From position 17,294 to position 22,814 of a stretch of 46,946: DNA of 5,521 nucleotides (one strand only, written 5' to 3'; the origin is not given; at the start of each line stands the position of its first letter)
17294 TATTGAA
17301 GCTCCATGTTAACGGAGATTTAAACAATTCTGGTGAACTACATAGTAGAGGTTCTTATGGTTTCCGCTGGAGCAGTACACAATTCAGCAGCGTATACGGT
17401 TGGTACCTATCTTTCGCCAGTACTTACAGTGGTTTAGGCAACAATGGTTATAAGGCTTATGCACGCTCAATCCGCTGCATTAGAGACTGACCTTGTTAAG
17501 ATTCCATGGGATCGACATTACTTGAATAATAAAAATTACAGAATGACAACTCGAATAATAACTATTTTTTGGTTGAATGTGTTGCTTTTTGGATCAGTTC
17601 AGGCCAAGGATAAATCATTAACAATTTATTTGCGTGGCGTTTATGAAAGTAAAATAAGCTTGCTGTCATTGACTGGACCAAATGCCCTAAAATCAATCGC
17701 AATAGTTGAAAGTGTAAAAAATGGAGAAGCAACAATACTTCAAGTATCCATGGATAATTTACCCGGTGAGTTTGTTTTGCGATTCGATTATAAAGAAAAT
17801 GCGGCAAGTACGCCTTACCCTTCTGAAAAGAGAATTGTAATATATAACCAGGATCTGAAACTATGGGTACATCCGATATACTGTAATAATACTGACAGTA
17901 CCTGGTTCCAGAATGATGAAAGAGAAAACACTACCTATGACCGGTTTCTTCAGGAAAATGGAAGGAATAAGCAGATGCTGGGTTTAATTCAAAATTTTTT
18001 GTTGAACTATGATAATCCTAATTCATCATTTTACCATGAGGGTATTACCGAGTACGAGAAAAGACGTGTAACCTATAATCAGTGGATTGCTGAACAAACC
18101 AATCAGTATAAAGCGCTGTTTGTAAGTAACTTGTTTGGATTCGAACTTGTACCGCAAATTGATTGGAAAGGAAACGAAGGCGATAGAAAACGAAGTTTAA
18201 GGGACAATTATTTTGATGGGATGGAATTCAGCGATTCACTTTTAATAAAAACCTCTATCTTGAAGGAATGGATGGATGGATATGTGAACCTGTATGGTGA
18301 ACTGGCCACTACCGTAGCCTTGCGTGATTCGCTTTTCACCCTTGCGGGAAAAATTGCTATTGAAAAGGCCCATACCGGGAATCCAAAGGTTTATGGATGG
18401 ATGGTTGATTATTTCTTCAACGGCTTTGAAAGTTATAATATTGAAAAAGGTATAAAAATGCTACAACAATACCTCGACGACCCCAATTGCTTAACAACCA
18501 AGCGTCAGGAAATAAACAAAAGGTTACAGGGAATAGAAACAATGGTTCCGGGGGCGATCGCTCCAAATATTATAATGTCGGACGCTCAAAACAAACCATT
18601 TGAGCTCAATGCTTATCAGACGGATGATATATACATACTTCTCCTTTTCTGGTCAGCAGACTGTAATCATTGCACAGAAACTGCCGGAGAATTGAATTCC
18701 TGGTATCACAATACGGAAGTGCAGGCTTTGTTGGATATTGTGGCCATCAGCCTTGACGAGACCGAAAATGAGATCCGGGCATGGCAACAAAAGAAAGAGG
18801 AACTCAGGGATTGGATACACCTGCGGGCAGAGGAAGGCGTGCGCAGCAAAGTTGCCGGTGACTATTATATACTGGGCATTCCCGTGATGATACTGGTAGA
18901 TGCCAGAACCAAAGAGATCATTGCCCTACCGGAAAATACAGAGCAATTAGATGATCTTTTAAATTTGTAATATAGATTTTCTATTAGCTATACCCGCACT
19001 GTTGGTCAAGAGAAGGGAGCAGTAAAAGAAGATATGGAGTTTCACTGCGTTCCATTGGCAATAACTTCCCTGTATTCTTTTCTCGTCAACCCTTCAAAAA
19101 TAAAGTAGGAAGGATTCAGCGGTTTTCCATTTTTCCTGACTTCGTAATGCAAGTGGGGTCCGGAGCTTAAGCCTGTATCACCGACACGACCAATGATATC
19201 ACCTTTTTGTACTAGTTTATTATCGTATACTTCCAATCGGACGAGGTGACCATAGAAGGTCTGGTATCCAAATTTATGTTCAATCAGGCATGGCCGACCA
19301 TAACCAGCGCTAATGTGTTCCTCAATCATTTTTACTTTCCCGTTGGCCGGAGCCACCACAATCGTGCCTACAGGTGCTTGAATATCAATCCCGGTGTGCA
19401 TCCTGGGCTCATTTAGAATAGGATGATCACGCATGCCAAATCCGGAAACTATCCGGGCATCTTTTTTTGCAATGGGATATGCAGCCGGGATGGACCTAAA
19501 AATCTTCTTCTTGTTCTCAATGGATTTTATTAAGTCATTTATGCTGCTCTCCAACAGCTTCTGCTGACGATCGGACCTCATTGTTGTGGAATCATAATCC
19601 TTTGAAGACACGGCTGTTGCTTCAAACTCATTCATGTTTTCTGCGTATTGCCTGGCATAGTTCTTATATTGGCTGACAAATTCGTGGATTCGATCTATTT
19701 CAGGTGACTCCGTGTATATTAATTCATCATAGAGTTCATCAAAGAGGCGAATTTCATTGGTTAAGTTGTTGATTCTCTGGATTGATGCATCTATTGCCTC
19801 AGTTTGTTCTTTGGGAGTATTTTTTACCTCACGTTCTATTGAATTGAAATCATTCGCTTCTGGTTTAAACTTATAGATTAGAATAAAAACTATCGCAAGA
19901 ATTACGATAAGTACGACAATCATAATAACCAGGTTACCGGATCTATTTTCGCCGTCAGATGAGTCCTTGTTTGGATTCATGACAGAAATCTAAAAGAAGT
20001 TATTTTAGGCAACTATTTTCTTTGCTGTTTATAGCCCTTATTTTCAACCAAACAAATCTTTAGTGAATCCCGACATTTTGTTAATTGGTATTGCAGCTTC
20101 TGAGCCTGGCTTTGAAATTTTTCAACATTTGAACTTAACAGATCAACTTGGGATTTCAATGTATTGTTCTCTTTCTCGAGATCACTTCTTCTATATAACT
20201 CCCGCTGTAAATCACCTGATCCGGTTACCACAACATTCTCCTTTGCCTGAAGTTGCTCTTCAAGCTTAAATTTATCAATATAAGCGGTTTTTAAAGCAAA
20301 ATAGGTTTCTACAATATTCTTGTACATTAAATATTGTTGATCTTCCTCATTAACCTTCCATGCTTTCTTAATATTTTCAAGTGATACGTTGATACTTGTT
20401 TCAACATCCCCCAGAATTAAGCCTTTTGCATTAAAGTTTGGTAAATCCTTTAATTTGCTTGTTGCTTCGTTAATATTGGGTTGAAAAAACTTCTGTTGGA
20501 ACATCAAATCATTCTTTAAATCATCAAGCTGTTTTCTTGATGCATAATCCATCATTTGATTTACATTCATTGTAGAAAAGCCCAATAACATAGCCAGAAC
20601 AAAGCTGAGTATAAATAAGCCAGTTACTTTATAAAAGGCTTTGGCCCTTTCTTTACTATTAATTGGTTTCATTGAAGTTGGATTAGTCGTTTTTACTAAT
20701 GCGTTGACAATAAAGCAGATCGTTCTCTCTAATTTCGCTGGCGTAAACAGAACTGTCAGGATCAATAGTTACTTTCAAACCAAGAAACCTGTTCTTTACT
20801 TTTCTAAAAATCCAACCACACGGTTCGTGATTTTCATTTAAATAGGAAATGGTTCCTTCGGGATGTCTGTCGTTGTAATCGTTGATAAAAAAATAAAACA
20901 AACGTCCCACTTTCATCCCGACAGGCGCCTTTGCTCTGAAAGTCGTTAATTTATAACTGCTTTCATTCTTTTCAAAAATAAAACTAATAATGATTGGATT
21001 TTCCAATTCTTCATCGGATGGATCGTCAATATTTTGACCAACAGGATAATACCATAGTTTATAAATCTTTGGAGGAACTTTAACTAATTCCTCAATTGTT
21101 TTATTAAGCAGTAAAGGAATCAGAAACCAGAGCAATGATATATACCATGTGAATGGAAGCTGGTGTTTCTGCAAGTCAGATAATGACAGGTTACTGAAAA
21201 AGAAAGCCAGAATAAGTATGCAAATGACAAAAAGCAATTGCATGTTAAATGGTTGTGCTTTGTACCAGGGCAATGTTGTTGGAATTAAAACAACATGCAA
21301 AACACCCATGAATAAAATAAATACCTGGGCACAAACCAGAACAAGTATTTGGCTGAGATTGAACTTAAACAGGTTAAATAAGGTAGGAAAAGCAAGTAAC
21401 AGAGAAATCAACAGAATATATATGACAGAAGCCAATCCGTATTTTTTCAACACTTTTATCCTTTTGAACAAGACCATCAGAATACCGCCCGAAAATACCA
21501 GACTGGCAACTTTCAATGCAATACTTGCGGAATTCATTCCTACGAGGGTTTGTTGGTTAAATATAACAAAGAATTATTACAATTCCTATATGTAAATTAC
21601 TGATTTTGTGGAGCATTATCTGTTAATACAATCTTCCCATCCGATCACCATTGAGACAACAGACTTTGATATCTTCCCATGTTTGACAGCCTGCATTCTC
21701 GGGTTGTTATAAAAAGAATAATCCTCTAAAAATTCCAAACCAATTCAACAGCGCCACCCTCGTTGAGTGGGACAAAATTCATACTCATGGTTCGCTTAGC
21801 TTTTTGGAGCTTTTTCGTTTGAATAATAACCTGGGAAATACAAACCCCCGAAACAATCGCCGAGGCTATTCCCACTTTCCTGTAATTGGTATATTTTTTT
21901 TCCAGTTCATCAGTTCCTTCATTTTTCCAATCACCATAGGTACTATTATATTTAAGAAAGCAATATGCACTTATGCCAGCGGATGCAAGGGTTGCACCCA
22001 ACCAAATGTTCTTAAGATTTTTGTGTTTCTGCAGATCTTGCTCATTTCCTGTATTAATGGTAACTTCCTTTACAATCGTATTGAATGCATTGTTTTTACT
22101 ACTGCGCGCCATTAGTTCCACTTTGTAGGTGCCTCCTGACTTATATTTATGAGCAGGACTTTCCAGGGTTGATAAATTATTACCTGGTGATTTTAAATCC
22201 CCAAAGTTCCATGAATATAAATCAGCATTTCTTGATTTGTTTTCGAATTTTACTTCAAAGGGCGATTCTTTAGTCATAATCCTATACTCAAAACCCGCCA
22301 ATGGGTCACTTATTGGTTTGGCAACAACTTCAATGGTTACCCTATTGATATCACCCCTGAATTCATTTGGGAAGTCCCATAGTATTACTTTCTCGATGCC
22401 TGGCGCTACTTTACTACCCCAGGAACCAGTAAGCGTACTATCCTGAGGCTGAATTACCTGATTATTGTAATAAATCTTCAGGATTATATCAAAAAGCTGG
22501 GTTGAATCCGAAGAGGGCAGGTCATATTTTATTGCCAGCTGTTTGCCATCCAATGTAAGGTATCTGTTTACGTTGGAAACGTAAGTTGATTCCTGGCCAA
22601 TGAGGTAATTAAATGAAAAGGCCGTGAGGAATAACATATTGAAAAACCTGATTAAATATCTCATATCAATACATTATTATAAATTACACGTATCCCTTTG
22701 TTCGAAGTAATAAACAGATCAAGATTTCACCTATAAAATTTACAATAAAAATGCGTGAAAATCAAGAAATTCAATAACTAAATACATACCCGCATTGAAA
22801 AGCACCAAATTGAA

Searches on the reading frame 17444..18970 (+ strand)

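Call 9: search_protein_families(library=pfam, proteins=[window:17444-18970:+], max_evalue=0.01)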
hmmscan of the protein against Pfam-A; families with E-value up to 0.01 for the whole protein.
window:17444-18970:+ (508 aa): 4 families
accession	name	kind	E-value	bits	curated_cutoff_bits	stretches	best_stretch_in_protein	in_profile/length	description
PF13905.12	Thioredoxin_8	-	1.9e-13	51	27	1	397-488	3-91/94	Thioredoxin-like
PF00578.27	AhpC-TSA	-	8.6e-10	39.1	26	1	370-487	2-117/124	AhpC/TSA family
PF13098.12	Thioredoxin_2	-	0.00027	21.7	27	1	397-492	7-88/104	Thioredoxin-like domain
PF17127.10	DUF5106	-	0.001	19.9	28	1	244-362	29-146/151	Domain of unknown function (DUF5106)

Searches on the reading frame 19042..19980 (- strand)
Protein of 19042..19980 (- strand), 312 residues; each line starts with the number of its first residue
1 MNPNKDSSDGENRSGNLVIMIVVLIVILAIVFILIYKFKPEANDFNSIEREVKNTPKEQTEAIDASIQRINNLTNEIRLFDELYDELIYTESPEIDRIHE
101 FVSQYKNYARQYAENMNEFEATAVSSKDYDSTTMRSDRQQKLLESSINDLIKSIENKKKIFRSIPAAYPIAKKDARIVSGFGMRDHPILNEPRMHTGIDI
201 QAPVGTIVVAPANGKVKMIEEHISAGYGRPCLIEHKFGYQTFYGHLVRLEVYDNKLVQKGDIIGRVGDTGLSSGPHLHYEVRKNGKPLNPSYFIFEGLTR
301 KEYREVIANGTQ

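Call 8: search_protein_families(library=pfam, proteins=[window:19042-19980:-], max_evalue=0.01)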
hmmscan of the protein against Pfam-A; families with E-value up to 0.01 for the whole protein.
window:19042-19980:- (312 aa): 2 families
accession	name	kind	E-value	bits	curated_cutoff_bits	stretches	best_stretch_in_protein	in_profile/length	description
PF01551.29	Peptidase_M23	-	8e-30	103.3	28.7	1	193-290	1-96/96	Peptidase family M23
PF15145.11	DUF4577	-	0.0021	18.5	27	0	6-61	54-108/128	Domain of unknown function (DUF4577)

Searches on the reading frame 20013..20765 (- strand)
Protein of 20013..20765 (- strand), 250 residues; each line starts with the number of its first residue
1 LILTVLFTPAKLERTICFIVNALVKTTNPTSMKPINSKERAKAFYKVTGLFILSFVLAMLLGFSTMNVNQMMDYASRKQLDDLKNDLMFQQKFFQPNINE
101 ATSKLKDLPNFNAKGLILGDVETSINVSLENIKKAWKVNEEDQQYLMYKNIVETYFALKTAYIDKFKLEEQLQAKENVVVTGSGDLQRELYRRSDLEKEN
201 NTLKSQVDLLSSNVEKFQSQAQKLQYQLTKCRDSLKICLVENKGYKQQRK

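Call 8: search_protein_families(library=pfam, proteins=[window:20013-20765:-], max_evalue=0.01)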
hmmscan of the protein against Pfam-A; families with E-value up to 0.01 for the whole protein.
window:20013-20765:- (250 aa): 3 families
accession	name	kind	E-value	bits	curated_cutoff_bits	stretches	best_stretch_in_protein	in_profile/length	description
PF17561.7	TssO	-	2e-08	35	29.2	1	35-159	1-121/148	Type VI secretion system, TssO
PF07926.17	TPR_MLP1_2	-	0.00078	19.9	36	0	167-236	26-95/129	TPR/MLP1/MLP2-like protein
PF25450.1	Rab11-FIP3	-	0.0067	17.2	31.9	1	192-239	62-109/125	Rab11-FIP3-like domain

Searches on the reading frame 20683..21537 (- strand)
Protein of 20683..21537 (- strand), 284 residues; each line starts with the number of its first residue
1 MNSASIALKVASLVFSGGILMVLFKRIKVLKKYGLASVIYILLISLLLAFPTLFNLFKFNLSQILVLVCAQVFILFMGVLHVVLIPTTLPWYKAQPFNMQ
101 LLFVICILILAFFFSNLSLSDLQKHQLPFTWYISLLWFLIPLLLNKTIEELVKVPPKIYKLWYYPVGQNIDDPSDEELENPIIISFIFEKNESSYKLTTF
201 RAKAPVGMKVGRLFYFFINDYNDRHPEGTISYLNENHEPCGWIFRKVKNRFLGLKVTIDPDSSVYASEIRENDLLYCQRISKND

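Call 8: search_protein_families(library=pfam, proteins=[window:20683-21537:-], max_evalue=0.01)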
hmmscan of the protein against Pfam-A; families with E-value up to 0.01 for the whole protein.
window:20683-21537:- (284 aa): 1 family
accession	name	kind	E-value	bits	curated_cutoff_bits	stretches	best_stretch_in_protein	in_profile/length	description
PF17555.7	TssN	-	2.5e-56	191.6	30.3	1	19-280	14-274/274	Type VI secretion system, TssN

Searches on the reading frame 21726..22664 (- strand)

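Call 3: search_protein_families(library=pfam, proteins=[window:21726-22664:-], max_evalue=0.1)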
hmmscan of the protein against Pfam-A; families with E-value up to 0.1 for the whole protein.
window:21726-22664:- (312 aa): 3 families
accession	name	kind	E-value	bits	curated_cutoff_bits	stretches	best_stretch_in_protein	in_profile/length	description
PF18911.6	PKD_4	-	5.9e-09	36.3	27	1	123-202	8-84/85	PKD domain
PF00801.26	PKD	-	1.3e-05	25.5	23.5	1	149-195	31-74/80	PKD domain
PF20479.3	TMEM128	-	0.025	15.5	23.9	1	213-277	31-95/124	TMEM128 protein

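Call 4: search_protein_families(library=ncbifam, proteins=[window:21726-22664:-], max_evalue=0.1)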
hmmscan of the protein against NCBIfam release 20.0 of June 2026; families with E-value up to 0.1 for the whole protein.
window:21726-22664:- (312 aa): 1 family
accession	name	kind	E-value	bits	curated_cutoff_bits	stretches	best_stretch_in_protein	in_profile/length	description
TIGR00864.1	PCC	subfamily_domain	0.072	9.4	1861.4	1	150-195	192-239/2700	polycystin cation channel protein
